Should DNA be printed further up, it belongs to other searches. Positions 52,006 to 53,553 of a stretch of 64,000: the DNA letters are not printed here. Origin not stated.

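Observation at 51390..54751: XPB-like helicase / Bax1(DUF790)-like nuclease / exonuclease III operon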

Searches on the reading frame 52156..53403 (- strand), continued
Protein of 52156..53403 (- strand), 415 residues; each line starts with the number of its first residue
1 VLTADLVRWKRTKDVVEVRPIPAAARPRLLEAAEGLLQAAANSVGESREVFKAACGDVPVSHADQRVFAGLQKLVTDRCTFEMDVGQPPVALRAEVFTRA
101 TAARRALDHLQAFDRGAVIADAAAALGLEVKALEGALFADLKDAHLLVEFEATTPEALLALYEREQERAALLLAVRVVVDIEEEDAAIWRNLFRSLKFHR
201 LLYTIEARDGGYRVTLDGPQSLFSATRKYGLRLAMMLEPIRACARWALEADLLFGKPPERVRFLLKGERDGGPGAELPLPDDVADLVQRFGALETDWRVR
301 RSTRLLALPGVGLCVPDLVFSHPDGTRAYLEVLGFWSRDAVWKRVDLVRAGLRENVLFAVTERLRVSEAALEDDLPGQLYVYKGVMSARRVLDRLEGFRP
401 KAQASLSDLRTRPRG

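Call 45: fold_search(model_id=the predicted structure, library=pdb)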
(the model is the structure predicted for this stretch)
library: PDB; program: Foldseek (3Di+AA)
matches with E <= 10: 924; with E <= 0.001: 8
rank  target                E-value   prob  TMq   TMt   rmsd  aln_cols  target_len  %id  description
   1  6p4w_B                3.6e-25  1.00  0.61  0.66   6.7       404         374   20  XPB helicase in a complex with truncated Bax1 from Sulfurisphaera tokodaii at 2.96 Angstrom resolution (released 2020-06-03)
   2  8gy8_A                4.5e-25  1.00  0.59  0.64   6.7       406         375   19  The structure of Bax1 from Pyrococcus furiosus (released 2023-09-27)
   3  6p4w_D                1.6e-23  1.00  0.61  0.67   6.1       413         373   20  XPB helicase in a complex with truncated Bax1 from Sulfurisphaera tokodaii at 2.96 Angstrom resolution (released 2020-06-03)
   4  6p66_B                8.1e-22  1.00  0.60  0.54   7.8       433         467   17  The crystal structure of the XPB complex with Bax1 from Archaeoglobus fulgidus at 3.0 Angstrom resolution (released 2020-06-17)
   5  6p4o_D                8.5e-22  1.00  0.59  0.53   6.7       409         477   20  Complex of XPB helicase with Bax1 endonuclease from Sulfurisphaera tokodaii at 3.15 Angstroms resolution (released 2020-06-03)
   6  6p4o_F                9.0e-22  1.00  0.61  0.54   6.7       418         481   20  Complex of XPB helicase with Bax1 endonuclease from Sulfurisphaera tokodaii at 3.15 Angstroms resolution (released 2020-06-03)
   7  6p4o_B                2.4e-21  1.00  0.59  0.53   6.6       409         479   20  Complex of XPB helicase with Bax1 endonuclease from Sulfurisphaera tokodaii at 3.15 Angstroms resolution (released 2020-06-03)
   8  6p4f_B                4.1e-20  1.00  0.62  0.68   5.9       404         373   20  Crystal structure of the XPB-Bax1-forked DNA ternary complex (released 2020-06-17)
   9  2vld_B                2.2e-03  0.60  0.14  0.22  17.6       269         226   14  crystal structure of a repair endonuclease from Pyrococcus abyssi (released 2009-05-19)
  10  2vld_A                3.6e-03  0.54  0.14  0.23  17.5       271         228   12  crystal structure of a repair endonuclease from Pyrococcus abyssi (released 2009-05-19)
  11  8fzd_w                6.7e-03  0.30  0.15  0.17  24.1       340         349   10  Cryo-EM structure of an E. coli non-rotated ribosome termination complex bound with apoRF3, RF1, P- and E-site tRNAPhe (released 2024-07-17)
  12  8fg6_B                1.2e-02  0.44  0.10  0.23  14.9       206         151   10  Design of amyloidogenic peptide traps (released 2024-03-20)
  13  4usw                  2.8e-02  0.38  0.12  0.11  15.9       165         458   12  Crystal structure of human soluble Adenylyl Cyclase with ATP (released 2014-07-30)
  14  4go5                  3.0e-02  0.44  0.12  0.25  18.5       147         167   11  The regulatory subunit of aspartate kinase from Mycobacterium tuberculosis (released 2012-09-05)
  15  3ptw                  3.2e-02  0.16  0.13  0.17  25.2       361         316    8  CRYSTAL STRUCTURE OF malonyl CoA-acyl carrier protein transacylase from Clostridium perfringens Atcc 13124 (released 2010-12-15)
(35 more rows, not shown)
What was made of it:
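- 52156..53403 (-): DUF790/Bax1 PD-(D/E)XK-type nuclease, 415 aa: NTD, Cas2-like central domain, nuclease domain and a short C-terminal tail. The top 8 Foldseek PDB hits are all archaeal Bax1, E 4e-25 to 4e-20, TM 0.53-0.68 (call 45).
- On Bax1 / DUF790 (PF05626): The top 8 PDB matches are all Bax1 chains, TM 0.53-0.68 (call 45).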

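Call 47: search_protein_families(library=pfam, alignment_id=A3, max_evalue=0.00001)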
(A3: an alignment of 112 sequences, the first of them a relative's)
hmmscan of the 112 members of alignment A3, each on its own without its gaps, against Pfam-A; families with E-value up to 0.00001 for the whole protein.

A. member 1, L001:3523-4536:- (338 aa): 2 families
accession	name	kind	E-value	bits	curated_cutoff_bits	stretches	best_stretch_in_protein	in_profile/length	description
PF01476.26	LysM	-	2.5e-11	43.8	20.9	1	288-330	1-42/43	LysM domain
PF03411.18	Peptidase_M74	-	1.1e-09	38.6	25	1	96-259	28-188/240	Penicillin-insensitive murein endopeptidase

B. families by the number of members that match (of 112 scanned): 112 families (the first 25 are shown)
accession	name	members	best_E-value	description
PF02518.31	HATPase_c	5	3.3e-30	Histidine kinase-, DNA gyrase B-, and HSP90-like ATPase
PF01039.27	Carboxyl_trans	3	5.9e-182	Carboxyl transferase domain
PF03372.29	Exo_endo_phos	3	3e-35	Endonuclease/Exonuclease/phosphatase family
PF13517.12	FG-GAP_3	3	1.3e-28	FG-GAP-like repeat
PF03255.19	ACCA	3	6.9e-12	Acetyl co-enzyme A carboxylase carboxyltransferase-like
PF01268.25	FTHFS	2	1.9e-205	Formate--tetrahydrofolate ligase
PF00204.31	DNA_gyraseB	2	9.4e-63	DNA gyrase B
PF11617.13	Cu-binding_MopE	2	5.7e-53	Putative metal-binding motif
PF00069.31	Pkinase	2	3.8e-46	Protein kinase domain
PF00155.27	Aminotran_1_2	2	1.9e-41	Aminotransferase class I and II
PF00986.26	DNA_gyraseB_C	2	1.4e-31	DNA gyrase B subunit, carboxyl terminus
PF13360.13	PQQ_2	2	4.7e-30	Outer membrane protein assembly factor BamB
PF07714.23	PK_Tyr_Ser-Thr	2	2.6e-29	Protein tyrosine and serine/threonine kinase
PF00775.27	Dioxygenase_C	2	8.2e-25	Dioxygenase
PF01751.28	Toprim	2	6.8e-20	Toprim domain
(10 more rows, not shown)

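Call 48: search_protein_families(library=padloc, alignment_id=A3, max_evalue=1e-10)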
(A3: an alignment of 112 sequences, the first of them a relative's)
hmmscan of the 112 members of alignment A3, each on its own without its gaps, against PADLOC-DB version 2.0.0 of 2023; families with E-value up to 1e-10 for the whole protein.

A. member 1, L001:3523-4536:- (338 aa): 0 families

B. families by the number of members that match (of 112 scanned): 37 families (the first 25 are shown)
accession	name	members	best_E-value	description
PDLC04042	PD-T4-6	2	2.6e-85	-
PDLC04053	PD-T4-6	2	8.5e-80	-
PDLC04061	PD-T4-6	2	2.5e-76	-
PDLC04043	PD-T4-6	2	1.1e-73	-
PDLC04039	PD-T4-6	2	3.7e-72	-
PDLC04060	PD-T4-6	2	3.8e-72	-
PDLC04054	PD-T4-6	2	7.3e-69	-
PDLC04052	PD-T4-6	2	1.9e-65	-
PDLC04041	PD-T4-6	2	4.2e-64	-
PDLC04047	PD-T4-6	2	3e-63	-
PDLC04138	mad6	2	1.3e-62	mads_6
PDLC04057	PD-T4-6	2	1.5e-61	-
PDLC04040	PD-T4-6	2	1.7e-57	-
PDLC04048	PD-T4-6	2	4.9e-57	-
PDLC01088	C3a189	2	1.8e-56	kinase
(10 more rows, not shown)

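Call 58: search_protein_families(library=phrogs, proteins=[window:52156-53403:-], max_evalue=0.001)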
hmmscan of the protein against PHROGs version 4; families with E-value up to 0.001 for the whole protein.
window:52156-53403:- (415 aa): 0 families

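Call 63: search_protein_representatives(protein=window:52156-53403:-)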
Query: 415 residues. Proteins with E-value up to 0.001 (for the whole library): 1958; up to 1e-10: 1272; up to 1e-30: 407. The best 150 are listed.
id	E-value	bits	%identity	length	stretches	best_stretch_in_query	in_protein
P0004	4.8e-174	595.4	72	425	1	2-403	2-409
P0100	1.4e-103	363.4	51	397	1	1-397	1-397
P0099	1.4e-103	363.4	49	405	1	1-397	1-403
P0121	2.2e-103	362.7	51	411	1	1-396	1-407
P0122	2.1e-102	359.5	50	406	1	1-401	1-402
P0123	4.5e-100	351.8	49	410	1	1-399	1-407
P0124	8.1e-98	344.4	48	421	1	1-402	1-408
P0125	7.7e-97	341.1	46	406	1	1-400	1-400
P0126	2.4e-96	339.5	47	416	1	7-397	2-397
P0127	3.0e-95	335.9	48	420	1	1-404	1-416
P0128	5.8e-95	335.0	49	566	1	7-401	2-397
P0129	3.2e-94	332.5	49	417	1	2-404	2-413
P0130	4.3e-94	332.1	47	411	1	1-405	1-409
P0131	1.8e-93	330.1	45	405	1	1-397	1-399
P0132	4.3e-93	328.8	44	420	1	1-413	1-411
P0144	7.6e-87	308.2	39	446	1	1-402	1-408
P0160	6.1e-84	298.7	42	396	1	1-396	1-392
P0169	4.5e-82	292.5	37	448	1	1-403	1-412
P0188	1.1e-78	281.4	40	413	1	1-399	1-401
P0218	3.9e-72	259.8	38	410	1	1-396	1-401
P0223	3.6e-71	256.6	36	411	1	1-401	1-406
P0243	1.7e-68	247.8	38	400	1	1-396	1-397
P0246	7.8e-68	245.7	36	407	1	1-401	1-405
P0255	1.2e-66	241.7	36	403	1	1-397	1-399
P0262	3.3e-65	237.0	36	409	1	2-398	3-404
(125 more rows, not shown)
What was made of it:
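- The family is rare overall, at 1958 50%-identity clusters among 1.84 billion (call 63).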

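Call 64: list_cluster_members(proteins=[P0144, P0169, P0223, P0246, P0255, P0262, P0218, P0243, P0188, P0160])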
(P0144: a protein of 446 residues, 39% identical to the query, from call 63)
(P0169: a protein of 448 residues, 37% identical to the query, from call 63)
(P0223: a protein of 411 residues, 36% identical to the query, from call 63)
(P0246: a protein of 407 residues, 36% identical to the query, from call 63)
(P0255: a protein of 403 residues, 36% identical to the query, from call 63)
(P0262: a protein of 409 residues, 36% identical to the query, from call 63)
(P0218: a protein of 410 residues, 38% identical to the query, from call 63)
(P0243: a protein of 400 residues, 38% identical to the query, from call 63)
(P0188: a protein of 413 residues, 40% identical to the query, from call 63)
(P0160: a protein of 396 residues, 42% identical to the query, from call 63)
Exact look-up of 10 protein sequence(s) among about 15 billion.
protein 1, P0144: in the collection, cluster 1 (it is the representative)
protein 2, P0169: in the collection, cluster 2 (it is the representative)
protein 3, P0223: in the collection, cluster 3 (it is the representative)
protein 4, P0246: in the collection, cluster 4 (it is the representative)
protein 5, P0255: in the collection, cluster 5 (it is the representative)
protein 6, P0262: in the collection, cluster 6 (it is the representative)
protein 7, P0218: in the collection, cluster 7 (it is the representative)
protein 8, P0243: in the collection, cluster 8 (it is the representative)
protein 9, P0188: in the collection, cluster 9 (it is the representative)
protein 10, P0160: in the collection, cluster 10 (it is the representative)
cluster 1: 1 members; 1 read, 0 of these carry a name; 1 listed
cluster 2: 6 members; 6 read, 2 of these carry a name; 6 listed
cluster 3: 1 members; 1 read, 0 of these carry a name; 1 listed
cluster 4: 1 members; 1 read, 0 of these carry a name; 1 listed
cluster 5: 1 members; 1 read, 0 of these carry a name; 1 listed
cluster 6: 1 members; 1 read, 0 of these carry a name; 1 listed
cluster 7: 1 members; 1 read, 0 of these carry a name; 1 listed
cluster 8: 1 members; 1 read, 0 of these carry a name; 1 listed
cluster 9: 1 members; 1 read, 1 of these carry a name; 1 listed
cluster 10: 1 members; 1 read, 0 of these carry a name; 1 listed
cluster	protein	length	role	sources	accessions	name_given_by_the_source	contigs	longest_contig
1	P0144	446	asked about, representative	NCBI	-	-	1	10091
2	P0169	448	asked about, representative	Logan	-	-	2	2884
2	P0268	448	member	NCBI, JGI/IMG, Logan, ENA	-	predicted nuclease of restriction endonuclease-like RecB superfamily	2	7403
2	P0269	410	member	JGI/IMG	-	predicted nuclease of restriction endonuclease-like RecB superfamily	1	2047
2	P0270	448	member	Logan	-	-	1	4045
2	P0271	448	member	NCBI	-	-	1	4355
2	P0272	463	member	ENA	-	-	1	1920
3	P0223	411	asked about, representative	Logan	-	-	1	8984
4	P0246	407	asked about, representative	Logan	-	-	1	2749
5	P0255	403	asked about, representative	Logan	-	-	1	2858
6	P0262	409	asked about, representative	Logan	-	-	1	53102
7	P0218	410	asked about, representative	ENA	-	-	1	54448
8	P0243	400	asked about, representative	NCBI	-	-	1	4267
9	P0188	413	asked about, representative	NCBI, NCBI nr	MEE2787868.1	MAG: DUF790 family protein [Myxococcota bacterium] | DUF790 family protein [Myxococcota bacterium]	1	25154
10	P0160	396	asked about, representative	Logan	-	-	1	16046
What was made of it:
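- Tried and rejected: Taxonomy of distant DUF790 clusters. list_cluster_members returned almost no names (call 64).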
